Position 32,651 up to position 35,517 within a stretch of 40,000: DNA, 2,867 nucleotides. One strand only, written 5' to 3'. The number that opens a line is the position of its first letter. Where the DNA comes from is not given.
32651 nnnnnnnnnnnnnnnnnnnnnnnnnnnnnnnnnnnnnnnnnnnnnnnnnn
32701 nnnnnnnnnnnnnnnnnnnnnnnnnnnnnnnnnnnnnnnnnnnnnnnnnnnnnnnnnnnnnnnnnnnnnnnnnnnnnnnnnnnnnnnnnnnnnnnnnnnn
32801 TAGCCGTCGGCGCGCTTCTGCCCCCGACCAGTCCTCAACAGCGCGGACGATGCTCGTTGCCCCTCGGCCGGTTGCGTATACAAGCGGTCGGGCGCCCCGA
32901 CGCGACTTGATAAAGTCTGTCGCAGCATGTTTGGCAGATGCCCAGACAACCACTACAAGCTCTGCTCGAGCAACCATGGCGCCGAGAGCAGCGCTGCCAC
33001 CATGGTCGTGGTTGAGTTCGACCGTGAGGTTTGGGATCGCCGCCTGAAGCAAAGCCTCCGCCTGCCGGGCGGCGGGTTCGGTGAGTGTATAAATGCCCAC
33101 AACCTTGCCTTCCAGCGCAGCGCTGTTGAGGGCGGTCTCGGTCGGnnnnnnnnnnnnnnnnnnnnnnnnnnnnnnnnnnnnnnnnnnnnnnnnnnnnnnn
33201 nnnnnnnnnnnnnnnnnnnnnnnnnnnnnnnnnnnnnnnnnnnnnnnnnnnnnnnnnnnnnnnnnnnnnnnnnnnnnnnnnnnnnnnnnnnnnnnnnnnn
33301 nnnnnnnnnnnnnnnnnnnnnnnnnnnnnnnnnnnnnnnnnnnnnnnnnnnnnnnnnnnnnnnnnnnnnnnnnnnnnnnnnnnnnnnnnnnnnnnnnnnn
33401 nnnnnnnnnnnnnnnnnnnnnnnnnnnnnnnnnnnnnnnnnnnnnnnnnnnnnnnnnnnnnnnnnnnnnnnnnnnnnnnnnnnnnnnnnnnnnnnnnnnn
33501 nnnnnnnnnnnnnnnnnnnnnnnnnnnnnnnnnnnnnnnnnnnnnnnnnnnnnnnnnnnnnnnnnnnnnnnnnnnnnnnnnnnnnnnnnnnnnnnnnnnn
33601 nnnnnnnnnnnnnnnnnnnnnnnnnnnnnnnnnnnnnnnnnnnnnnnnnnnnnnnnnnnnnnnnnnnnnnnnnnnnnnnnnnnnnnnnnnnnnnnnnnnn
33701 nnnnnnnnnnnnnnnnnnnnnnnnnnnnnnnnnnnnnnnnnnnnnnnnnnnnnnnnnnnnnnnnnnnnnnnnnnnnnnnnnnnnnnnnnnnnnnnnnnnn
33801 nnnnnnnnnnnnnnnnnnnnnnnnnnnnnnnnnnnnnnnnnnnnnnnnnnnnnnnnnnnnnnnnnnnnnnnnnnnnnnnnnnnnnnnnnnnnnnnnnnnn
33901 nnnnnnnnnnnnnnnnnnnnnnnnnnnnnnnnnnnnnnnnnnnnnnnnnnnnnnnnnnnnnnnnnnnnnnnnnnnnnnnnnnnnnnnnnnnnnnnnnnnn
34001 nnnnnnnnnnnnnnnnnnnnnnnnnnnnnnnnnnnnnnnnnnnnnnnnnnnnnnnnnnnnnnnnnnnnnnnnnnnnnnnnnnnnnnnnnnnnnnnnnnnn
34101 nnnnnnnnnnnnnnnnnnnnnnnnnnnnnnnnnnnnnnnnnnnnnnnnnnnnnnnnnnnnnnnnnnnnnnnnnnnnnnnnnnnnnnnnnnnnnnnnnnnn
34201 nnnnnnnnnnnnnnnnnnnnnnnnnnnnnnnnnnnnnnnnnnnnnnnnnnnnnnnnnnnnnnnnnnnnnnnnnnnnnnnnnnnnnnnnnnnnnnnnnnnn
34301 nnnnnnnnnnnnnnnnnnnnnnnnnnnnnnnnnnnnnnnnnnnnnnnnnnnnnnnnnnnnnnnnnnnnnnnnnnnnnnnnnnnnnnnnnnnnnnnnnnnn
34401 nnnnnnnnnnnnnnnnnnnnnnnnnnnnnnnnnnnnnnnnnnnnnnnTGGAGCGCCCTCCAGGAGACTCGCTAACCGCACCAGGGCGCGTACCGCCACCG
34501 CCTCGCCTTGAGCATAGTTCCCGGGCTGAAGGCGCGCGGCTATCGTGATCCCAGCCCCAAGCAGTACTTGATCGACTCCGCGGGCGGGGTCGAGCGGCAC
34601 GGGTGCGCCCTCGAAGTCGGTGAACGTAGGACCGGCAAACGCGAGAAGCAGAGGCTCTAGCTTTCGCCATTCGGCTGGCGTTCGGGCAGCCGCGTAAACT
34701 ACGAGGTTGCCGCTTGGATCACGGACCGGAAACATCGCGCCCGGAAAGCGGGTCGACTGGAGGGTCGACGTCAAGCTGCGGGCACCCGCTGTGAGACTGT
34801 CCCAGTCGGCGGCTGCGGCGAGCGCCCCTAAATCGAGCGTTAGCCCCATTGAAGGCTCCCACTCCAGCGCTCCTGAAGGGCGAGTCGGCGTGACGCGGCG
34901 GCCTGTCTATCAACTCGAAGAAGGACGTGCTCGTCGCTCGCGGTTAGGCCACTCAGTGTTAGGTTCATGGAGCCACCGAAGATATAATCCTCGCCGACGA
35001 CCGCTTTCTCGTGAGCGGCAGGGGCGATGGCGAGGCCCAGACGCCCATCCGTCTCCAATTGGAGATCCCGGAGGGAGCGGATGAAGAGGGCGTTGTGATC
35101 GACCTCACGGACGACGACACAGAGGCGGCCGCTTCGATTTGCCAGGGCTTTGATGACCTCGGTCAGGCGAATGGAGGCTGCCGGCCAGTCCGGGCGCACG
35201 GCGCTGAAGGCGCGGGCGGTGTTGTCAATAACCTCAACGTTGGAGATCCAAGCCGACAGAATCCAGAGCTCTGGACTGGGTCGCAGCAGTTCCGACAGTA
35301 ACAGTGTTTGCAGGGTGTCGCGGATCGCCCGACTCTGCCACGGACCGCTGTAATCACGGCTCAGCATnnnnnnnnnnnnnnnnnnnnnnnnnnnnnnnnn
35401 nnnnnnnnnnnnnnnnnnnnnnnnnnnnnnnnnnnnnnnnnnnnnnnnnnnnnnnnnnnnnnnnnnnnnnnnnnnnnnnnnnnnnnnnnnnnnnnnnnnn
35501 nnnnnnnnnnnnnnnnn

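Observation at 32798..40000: Convergent restriction-type operon: giant DEAH helicase + single-HKD PLD nuclease + 683-aa unknown, continuing past the window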

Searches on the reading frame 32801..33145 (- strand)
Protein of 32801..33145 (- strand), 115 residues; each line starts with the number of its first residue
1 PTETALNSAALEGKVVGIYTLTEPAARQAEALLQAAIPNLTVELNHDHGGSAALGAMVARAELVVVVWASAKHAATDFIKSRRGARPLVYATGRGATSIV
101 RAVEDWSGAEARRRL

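Call 62: search_protein_families(library=pfam, alignment_id=A3, max_evalue=0.1)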
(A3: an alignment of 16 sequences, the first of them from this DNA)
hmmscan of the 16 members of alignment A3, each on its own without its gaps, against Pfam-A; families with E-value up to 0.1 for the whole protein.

A. member 1, seq(115 aa): 1 family
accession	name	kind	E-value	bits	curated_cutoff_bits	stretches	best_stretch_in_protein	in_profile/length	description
PF10087.14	DUF2325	-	0.0016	19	33.6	1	41-104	23-92/94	Uncharacterized protein conserved in bacteria (DUF2325)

B. families by the number of members that match (of 16 scanned): 5 families
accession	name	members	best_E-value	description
PF10087.14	DUF2325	12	0.00011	Uncharacterized protein conserved in bacteria (DUF2325)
PF13522.11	GATase_6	2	0.0064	Glutamine amidotransferase domain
PF20161.5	VpsR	1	0.034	VpsR domain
PF13857.12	Ank_5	1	0.045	Ankyrin repeats (many copies)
PF15058.11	Speriolin_N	1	0.057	Speriolin N terminus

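Call 63: search_solved_structures(query=A3, max_evalue=10)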
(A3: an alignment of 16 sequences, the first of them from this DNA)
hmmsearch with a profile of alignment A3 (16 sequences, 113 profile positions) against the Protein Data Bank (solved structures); distinct sequences matched with E-value up to 10: 8.
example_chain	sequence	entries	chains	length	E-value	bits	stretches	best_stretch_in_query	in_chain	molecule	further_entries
9jxq_C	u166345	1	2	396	0.096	16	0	73-102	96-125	Kinase D-interacting substrate of 220 kDa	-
5kwd_A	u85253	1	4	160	0.16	15.2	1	45-107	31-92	Ankyrin repeat-containing protein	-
6yxx_E4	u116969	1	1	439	0.25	14.6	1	21-61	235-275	mt-LAF24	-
1x3x_A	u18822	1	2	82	0.3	14.4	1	54-109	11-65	Cytochrome b5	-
4fas_A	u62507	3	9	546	1.4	12.2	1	63-94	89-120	Hydroxylamine oxidoreductase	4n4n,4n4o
1fgj_A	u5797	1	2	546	1.4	12.2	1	63-94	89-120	HYDROXYLAMINE OXIDOREDUCTASE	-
6m0p_A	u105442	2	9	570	1.5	12.1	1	63-94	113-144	Aerobic hydroxylamine oxidoreductase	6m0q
2ws2_A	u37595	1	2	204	2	11.7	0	87-103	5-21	GLUTATHIONE S-TRANSFERASE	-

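Call 69: predict_structure(alignment_id=A3)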
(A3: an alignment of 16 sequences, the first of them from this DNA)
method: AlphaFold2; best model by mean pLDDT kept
length: 115 residues; sequences in the alignment: 16
mean_pLDDT: 91.2   pTM: 0.85
mean pLDDT of the five models: 91.2, 91.2, 91.0, 90.0, 87.8
residues with pLDDT >= 90: 90; 70-90: 19; 50-70: 4; < 50: 2
segments of 3 or more residues with pLDDT < 50: none
pLDDT, mean of each block of 10 residues (from residue 1): 75 96 94 97 89 95 90 83 95 94 96 89
secondary structure, 60 per line:
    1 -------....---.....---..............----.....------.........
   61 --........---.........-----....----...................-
elements in order: H8-11 E15-19 H23-36 E41-45 H52-60 E63-67 H74-82 E88-91 H96-114

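Call 71: fold_search(model_id=the predicted structure, library=pdb)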
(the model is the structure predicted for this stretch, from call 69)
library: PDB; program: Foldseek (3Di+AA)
matches with E <= 10: 1393; with E <= 0.001: 0
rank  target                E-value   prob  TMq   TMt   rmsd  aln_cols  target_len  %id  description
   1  6kj9_B                4.2e-03  0.99  0.49  0.23   6.8       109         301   12  E. coli ATCase catalytic subunit mutant - G128/130A (released 2020-03-11)
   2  1acm_A                1.2e-02  1.00  0.50  0.22   3.9        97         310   14  ARGININE 54 IN THE ACTIVE SITE OF ESCHERICHIA COLI ASPARTATE TRANSCARBAMOYLASE IS CRITICAL FOR CATALYSIS: A SITE-SPECI (released 1992-07-15)
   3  1raa_A                1.5e-02  0.99  0.50  0.22   4.6       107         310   14  CRYSTAL STRUCTURE OF CTP-LIGATED T STATE ASPARTATE TRANSCARBAMOYLASE AT 2.5 ANGSTROMS RESOLUTION: IMPLICATIONS FOR ATC (released 1994-01-31)
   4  6kj9_C                1.6e-02  1.00  0.50  0.23   3.5        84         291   13  E. coli ATCase catalytic subunit mutant - G128/130A (released 2020-03-11)
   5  6ecp_A                1.8e-02  0.84  0.43  0.21   9.2       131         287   18  The human methylenetetrahydrofolate dehydrogenase/cyclohydrolase (FolD) complexed with NADP and inhibitor LY249543 (released 2019-03-27)
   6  7cci_A                1.9e-02  0.99  0.57  0.50   4.4       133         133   14  Acinetobacter baumannii response regulator AdeR with disordered N terminus (released 2021-06-23)
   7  3p2o_A                1.9e-02  0.77  0.41  0.20   9.9       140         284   16  Crystal Structure of FolD Bifunctional Protein from Campylobacter jejuni (released 2010-10-13)
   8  6kjb_A                2.2e-02  0.98  0.50  0.23   4.2        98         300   14  wild-type apo-form E. coli ATCase holoenzyme with an unusual open conformation of R167 (released 2020-06-03)
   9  9ise_B                2.2e-02  0.69  0.40  0.20   9.4       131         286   15  Human MTHFD1 in complex with LY374571 (released 2025-01-01)
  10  1zud_1                2.4e-02  0.85  0.46  0.27   5.9       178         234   12  Structure of ThiS-ThiF protein complex (released 2006-01-31)
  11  6kj8_E                2.5e-02  0.98  0.48  0.21   4.0        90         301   16  E. coli ATCase holoenzyme mutant - G166P (catalytic chain) (released 2020-03-11)
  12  6kj9_F                2.5e-02  0.97  0.50  0.23   6.8       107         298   12  E. coli ATCase catalytic subunit mutant - G128/130A (released 2020-03-11)
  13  6kja_C                2.9e-02  0.93  0.48  0.22   7.2       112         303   12  E. coli ATCase holoenzyme mutant - G128/130A (catalytic chain) (released 2020-03-11)
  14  6kj9_D                3.0e-02  0.93  0.51  0.25   7.0       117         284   12  E. coli ATCase catalytic subunit mutant - G128/130A (released 2020-03-11)
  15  6kja_E                3.0e-02  0.93  0.48  0.22   7.2       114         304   13  E. coli ATCase holoenzyme mutant - G128/130A (catalytic chain) (released 2020-03-11)
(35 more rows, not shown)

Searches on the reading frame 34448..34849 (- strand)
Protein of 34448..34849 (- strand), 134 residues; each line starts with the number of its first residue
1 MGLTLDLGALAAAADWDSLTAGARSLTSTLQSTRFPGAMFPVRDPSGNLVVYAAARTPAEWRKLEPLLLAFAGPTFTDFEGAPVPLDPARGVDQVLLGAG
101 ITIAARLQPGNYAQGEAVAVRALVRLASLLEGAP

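Call 76: search_protein_families(library=pfam, alignment_id=A4, max_evalue=0.1)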
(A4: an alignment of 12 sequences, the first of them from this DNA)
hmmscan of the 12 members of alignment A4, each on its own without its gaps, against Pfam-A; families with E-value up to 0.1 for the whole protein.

A. member 1, seq(134 aa): 0 families

B. families by the number of members that match (of 12 scanned): 1 family
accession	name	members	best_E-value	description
PF19365.4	DUF5941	1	0.046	Family of unknown function (DUF5941)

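Call 77: search_solved_structures(query=A4, max_evalue=10)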
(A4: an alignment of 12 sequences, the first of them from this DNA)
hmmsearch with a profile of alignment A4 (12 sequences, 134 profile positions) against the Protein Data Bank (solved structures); distinct sequences matched with E-value up to 10: 0.

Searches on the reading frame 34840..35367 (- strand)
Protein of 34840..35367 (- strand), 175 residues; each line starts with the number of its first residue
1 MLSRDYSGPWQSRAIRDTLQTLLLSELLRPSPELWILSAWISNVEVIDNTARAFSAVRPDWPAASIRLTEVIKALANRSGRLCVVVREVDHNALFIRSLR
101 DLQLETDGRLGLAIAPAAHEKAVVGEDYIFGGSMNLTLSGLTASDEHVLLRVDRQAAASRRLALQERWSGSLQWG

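Call 6: search_protein_families(library=padloc, proteins=[window:34840-35367:-], max_evalue=0.01)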
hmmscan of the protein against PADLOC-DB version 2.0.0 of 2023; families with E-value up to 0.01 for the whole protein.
window:34840-35367:- (175 aa): 4 families
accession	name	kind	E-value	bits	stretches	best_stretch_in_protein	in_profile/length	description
PDLC02901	DpdK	-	3e-51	171.5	1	8-170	10-171/173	DpdK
PDLC02902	DpdK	-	6e-26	89.3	1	34-169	1-134/137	DpdK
PDLC02899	DpdK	-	2.8e-16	57.9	1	14-158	19-161/247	DpdK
PDLC02900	DpdK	-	3.9e-07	28.4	1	15-150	23-154/181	DpdK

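Call 7: search_protein_families(library=pfam, proteins=[window:34840-35367:-], max_evalue=0.01)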
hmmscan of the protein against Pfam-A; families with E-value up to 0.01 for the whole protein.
window:34840-35367:- (175 aa): 1 family
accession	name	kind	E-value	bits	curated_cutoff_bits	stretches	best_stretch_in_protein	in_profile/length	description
PF13091.12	PLDc_2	-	0.0035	17.6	27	1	108-159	65-123/132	PLD-like domain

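Call 8: search_protein_families(library=ncbifam, proteins=[window:34840-35367:-], max_evalue=0.001)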
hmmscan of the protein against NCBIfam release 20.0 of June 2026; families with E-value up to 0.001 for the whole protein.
window:34840-35367:- (175 aa): 1 family
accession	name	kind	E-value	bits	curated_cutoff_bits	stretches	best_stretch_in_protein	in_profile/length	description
NF041068.1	DpdK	equivalog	2.2e-52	177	100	1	8-168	7-167/167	phospholipase D-like domain-containing protein DpdK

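Call 12: find_encoding_contigs(protein=window:34840-35367:-, flank=10000, max_places=6)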
Protein window:34840-35367:- (175 aa): no gene with exactly this product is on record in the collection.

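Call 29: search_solved_structures(query=window:34840-35367:-, max_evalue=1)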
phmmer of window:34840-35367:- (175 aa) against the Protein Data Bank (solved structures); distinct sequences matched with E-value up to 1: 7.
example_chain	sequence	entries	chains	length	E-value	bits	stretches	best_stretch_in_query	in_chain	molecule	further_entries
2asb_A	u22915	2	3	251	0.37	14.2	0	78-154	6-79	Transcription elongation protein nusA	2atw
2pmz_A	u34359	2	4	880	0.41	14.1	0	46-84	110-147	DNA-directed RNA polymerase subunit A | DNA-directed RNA polymerase subunit A'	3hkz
2waq_A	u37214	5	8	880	0.61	13.5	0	46-79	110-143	DNA-DIRECTED RNA POLYMERASE RPO1N SUBUNIT | DNA-DIRECTED RNA POLYMERASE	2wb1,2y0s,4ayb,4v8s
2y51_A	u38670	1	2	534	0.75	13.2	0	49-89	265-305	ALDEHYDE DEHYDROGENASE (BOX PATHWAY)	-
2vro_A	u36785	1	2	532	0.76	13.2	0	49-89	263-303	ALDEHYDE DEHYDROGENASE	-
2y52_A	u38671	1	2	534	0.77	13.2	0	49-89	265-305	ALDEHYDE DEHYDROGENASE (BOX PATHWAY)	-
1k0r_A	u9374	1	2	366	0.8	13.1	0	77-154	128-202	NusA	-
